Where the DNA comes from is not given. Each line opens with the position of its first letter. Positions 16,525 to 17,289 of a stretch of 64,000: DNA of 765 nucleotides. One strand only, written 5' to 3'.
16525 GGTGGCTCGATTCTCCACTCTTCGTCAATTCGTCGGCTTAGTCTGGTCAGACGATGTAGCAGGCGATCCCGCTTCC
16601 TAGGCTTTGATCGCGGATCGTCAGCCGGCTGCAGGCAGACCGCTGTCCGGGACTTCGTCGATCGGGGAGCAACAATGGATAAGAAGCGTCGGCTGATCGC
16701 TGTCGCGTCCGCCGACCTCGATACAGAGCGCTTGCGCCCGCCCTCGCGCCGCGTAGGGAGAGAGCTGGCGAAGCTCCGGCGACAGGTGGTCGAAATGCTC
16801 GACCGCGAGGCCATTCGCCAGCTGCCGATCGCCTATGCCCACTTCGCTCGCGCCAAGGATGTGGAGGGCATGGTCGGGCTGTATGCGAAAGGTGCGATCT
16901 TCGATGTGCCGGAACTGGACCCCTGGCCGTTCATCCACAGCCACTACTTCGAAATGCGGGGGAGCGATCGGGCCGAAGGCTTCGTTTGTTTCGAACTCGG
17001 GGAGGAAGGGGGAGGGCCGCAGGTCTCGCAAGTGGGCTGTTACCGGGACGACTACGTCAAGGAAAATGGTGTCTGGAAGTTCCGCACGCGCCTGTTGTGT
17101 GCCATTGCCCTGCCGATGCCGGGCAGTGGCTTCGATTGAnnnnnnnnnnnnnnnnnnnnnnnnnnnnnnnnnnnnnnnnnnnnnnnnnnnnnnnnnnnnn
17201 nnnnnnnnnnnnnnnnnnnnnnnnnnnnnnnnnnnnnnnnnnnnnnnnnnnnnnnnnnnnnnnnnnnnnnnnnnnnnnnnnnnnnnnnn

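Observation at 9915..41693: Recurring 19-nt partly palindromic motif upstream of at least five plus-strand transcription units of the catabolic island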

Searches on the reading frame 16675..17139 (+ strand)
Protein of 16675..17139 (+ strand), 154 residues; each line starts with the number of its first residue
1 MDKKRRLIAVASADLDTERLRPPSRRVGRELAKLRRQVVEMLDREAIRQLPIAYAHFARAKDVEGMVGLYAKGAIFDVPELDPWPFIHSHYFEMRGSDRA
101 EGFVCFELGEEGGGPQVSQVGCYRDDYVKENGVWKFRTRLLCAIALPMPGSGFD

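Call 9: search_protein_families(library=pfam, proteins=[window:16675-17139:+])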
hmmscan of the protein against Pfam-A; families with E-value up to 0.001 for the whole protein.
window:16675-17139:+ (154 aa): 1 family
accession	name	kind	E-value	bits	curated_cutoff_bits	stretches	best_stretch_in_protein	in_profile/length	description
PF13577.12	SnoaL_4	-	8.3e-11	42.4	24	1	106-139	92-125/126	SnoaL-like domain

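Call 44: search_protein_families(library=ncbifam, proteins=[window:16675-17139:+], max_evalue=0.01)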
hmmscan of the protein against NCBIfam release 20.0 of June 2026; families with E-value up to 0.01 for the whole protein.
window:16675-17139:+ (154 aa): 1 family
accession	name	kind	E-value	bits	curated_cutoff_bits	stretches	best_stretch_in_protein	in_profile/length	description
NF041685.1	ant_diox_AndAd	equivalog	0.0081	15.8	230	0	112-139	111-138/155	anthranilate 1,2-dioxygenase small subunit AndAd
